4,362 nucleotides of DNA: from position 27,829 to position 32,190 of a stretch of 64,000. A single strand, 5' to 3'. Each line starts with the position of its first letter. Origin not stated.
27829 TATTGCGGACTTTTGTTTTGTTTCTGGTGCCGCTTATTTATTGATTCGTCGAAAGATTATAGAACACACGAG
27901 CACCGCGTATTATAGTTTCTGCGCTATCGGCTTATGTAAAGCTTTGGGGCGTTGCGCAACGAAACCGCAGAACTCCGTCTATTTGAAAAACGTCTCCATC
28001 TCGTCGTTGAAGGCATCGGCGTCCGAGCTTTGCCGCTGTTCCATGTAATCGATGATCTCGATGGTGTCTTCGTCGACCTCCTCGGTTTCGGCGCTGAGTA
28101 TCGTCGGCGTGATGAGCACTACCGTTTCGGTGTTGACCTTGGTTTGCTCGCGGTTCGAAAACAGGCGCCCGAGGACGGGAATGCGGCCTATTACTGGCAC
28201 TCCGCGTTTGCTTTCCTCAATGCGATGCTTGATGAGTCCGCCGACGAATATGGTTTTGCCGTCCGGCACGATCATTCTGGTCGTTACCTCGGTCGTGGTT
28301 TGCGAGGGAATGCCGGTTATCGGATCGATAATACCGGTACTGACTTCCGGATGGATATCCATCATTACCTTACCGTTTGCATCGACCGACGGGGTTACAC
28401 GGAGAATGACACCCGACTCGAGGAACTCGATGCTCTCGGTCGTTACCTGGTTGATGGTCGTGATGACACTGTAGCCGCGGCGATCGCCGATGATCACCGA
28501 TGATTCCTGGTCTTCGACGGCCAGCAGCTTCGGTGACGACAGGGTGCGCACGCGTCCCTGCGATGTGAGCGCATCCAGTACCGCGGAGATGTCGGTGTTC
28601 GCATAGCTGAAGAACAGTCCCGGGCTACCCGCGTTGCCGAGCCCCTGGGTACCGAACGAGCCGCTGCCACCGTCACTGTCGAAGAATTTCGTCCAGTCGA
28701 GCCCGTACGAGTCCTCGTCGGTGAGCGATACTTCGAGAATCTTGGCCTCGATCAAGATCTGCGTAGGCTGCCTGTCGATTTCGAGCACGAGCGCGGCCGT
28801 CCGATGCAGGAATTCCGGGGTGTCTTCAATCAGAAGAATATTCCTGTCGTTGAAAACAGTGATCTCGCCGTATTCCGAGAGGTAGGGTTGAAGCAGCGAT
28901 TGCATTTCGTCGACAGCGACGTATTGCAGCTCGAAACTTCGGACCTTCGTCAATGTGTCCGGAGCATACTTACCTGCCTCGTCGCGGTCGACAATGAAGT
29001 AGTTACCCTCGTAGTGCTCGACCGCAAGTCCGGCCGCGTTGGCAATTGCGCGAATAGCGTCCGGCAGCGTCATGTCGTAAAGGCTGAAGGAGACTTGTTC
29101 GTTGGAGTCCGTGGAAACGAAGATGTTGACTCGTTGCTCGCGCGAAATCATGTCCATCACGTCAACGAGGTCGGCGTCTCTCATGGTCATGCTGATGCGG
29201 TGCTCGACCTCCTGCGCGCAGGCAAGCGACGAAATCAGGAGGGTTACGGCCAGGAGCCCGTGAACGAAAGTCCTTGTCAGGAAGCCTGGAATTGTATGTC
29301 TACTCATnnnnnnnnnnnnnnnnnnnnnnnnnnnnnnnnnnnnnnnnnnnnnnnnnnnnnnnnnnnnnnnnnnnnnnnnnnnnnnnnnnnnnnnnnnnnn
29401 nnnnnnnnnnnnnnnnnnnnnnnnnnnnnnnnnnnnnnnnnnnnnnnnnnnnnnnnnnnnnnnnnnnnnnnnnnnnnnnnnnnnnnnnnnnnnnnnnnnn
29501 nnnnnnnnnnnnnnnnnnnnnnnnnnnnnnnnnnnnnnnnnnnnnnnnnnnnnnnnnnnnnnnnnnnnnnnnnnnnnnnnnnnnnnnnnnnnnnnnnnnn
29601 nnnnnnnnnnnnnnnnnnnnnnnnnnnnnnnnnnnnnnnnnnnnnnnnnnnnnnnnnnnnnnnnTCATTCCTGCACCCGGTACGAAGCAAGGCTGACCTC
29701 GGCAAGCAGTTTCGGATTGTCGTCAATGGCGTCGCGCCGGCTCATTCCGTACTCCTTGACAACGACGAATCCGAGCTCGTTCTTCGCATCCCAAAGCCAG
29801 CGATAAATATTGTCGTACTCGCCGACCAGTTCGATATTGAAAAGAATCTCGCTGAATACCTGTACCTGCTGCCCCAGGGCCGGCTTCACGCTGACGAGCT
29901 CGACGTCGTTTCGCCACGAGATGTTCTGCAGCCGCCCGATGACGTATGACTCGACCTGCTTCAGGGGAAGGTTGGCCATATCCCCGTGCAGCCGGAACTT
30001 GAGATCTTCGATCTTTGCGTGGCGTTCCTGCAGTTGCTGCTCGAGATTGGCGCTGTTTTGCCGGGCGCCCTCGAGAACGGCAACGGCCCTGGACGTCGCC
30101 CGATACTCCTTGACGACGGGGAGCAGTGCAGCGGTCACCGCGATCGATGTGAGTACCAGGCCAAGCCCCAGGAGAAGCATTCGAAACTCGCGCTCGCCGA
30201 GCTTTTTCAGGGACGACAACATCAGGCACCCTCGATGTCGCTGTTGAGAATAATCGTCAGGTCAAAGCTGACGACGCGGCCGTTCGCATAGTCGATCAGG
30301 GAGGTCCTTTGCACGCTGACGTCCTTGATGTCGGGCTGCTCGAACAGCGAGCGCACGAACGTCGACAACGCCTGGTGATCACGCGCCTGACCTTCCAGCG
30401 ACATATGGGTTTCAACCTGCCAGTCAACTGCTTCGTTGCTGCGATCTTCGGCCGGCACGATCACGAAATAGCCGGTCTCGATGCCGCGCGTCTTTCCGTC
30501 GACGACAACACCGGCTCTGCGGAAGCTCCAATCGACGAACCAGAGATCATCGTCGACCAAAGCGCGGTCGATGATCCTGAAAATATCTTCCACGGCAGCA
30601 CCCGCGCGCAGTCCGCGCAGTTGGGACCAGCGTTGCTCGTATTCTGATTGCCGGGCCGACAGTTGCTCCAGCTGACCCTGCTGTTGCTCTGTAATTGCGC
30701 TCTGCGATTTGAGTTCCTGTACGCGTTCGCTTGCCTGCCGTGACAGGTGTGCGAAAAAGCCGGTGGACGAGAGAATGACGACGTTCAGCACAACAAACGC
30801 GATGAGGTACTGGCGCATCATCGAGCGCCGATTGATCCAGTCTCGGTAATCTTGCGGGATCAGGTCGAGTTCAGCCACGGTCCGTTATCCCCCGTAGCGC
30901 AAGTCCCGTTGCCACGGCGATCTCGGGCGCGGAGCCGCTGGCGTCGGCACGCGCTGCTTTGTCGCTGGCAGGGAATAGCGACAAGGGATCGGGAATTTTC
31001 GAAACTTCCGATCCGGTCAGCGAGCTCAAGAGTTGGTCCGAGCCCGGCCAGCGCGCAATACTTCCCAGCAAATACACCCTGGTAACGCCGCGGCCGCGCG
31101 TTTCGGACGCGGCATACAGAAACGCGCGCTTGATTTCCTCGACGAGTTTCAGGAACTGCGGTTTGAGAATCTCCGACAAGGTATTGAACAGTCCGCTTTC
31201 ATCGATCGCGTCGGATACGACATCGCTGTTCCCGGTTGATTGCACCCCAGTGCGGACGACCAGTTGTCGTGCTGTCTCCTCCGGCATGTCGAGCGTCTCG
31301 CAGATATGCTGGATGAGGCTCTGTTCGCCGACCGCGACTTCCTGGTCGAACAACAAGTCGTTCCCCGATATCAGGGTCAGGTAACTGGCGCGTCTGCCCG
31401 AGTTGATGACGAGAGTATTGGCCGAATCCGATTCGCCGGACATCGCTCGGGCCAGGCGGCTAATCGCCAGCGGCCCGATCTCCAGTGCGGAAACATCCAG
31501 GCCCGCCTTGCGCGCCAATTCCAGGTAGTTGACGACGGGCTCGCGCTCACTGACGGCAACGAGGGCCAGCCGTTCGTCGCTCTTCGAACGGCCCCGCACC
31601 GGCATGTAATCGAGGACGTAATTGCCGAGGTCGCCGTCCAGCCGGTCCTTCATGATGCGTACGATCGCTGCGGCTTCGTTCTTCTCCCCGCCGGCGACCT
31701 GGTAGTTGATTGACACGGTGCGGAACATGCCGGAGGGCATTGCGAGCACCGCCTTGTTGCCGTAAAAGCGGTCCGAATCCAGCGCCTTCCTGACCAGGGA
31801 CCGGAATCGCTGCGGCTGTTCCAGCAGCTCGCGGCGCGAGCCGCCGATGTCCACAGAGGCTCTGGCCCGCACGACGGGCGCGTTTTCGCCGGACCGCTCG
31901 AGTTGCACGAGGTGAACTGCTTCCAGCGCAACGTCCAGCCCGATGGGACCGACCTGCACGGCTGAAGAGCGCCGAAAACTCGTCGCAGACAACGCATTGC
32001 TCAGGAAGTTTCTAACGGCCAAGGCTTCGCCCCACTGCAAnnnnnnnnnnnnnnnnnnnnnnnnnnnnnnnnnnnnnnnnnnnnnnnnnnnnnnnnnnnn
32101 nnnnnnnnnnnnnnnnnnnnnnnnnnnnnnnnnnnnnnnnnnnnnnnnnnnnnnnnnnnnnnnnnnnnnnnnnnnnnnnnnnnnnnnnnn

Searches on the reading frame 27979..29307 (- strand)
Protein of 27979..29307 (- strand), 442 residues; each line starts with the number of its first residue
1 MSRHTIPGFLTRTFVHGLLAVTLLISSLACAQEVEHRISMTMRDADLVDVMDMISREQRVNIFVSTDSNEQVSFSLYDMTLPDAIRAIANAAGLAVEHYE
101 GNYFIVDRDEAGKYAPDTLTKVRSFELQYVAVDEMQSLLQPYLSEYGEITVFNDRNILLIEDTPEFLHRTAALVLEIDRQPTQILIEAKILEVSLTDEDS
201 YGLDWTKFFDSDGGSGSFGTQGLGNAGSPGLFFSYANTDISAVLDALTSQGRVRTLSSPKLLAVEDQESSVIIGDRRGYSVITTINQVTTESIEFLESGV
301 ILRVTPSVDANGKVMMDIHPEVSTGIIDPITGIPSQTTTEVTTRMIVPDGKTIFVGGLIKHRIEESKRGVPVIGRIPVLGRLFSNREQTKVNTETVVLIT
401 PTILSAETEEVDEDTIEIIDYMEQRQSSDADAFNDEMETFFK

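Call 7: search_protein_families(library=pfam, proteins=[window:27979-29307:-], max_evalue=0.01)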
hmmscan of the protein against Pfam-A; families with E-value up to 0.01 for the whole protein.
window:27979-29307:- (442 aa): 2 families
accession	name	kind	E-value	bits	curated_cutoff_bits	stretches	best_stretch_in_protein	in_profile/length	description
PF00263.26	Secretin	-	1.3e-36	126.1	27.5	1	246-404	1-168/169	Bacterial type II and III secretion system protein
PF03958.22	Secretin_N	-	1.5e-08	35.2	28.2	1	122-183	1-69/69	Bacterial type II/III secretion system short domain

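Call 38: search_protein_families(library=ncbifam, proteins=[window:27979-29307:-], max_evalue=0.00001)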
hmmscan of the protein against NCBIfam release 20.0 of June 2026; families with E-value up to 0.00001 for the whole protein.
window:27979-29307:- (442 aa): 9 families
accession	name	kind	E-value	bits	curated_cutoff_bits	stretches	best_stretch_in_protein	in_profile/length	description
TIGR02515.1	IV_pilus_PilQ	subfamily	2.1e-53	181.9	284.35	2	237-404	258-427/428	type IV pilus secretin PilQ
TIGR02517.1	type_II_gspD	equivalog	4.8e-49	167.3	351.35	2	174-407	328-593/600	type II secretion system secretin GspD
TIGR02519.1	pilus_MshL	equivalog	2.5e-42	144.9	250.2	1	181-404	34-290/290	pilus (MSHA type) biogenesis protein MshL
TIGR02516.1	type_III_yscC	equivalog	5.6e-34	117.5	238.45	1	147-405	199-462/463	type III secretion system outer membrane ring subunit SctC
NF010083.0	PRK13568.1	equivalog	1e-33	116.8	554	1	24-406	14-419/419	DNA uptake porin HofQ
NF007851.2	PRK10560.1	exception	6.6e-32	110.8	598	1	21-406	7-411/412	DNA uptake porin HofQ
NF011873.0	PRK15346.1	equivalog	4.3e-22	78.5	524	1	155-399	244-489/499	EscC/YscC/HrcC family type III secretion system outer membrane ring protein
NF042912.1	Amuc_1098_fam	equivalog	8.3e-18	63.8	750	1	336-408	728-800/805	Amuc_1098 family type IV pilus outer membrane protein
TIGR02520.1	pilus_B_mal_scr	equivalog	2.7e-13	49.3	287.65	1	122-402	211-512/513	PilN family type IVB pilus formation outer membrane protein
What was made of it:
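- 27979..32040 (-): PilM (30871-32040), PilN (30222-30878), PilO (29665-30222), 122-aa ORF (29300-29668), secretin (27979-29307). calls 7, 38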

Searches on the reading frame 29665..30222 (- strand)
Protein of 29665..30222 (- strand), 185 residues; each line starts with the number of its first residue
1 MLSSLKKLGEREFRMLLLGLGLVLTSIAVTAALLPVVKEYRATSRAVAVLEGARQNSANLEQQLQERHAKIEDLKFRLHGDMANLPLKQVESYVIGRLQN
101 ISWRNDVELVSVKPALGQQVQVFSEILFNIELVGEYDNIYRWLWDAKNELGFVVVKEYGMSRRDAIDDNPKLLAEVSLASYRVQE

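Call 7: search_protein_families(library=pfam, proteins=[window:29665-30222:-], max_evalue=0.01)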
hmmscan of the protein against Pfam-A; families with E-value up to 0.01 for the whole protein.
window:29665-30222:- (185 aa): 1 family
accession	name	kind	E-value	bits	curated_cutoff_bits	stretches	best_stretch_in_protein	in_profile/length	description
PF04350.18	PilO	-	0.0012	19.4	22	1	51-142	12-103/145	Pilus assembly protein, PilO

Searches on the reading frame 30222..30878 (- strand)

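Call 7: search_protein_families(library=pfam, proteins=[window:30222-30878:-], max_evalue=0.01)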
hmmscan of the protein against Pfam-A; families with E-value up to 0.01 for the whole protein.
window:30222-30878:- (218 aa): 1 family
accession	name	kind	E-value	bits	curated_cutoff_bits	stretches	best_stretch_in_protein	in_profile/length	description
PF05137.18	PilN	-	2.5e-06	27.9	22.8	1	154-209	21-76/78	Fimbrial assembly protein (PilN)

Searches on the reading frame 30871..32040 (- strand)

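Call 7: search_protein_families(library=pfam, proteins=[window:30871-32040:-], max_evalue=0.01)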
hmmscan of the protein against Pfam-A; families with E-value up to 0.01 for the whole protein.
window:30871-32040:- (389 aa): 1 family
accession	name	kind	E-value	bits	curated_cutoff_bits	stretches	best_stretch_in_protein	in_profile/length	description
PF11104.14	PilM_2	-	1.2e-17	64.3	27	2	34-259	1-232/340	Type IV pilus assembly protein PilM;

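Call 38: search_protein_families(library=ncbifam, proteins=[window:30871-32040:-], max_evalue=0.00001)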
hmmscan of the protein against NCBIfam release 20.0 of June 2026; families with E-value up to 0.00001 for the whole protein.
window:30871-32040:- (389 aa): 2 families
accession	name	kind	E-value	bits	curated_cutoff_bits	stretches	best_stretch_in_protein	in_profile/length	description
TIGR01175.1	pilM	subfamily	1.7e-21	76.6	133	1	33-385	6-348/348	type IV pilus assembly protein PilM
NF045709.1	Amuc_1101_fam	equivalog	3.3e-09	36.1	650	1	142-386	116-351/608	Amuc_1101 family PilM-like pilus complex protein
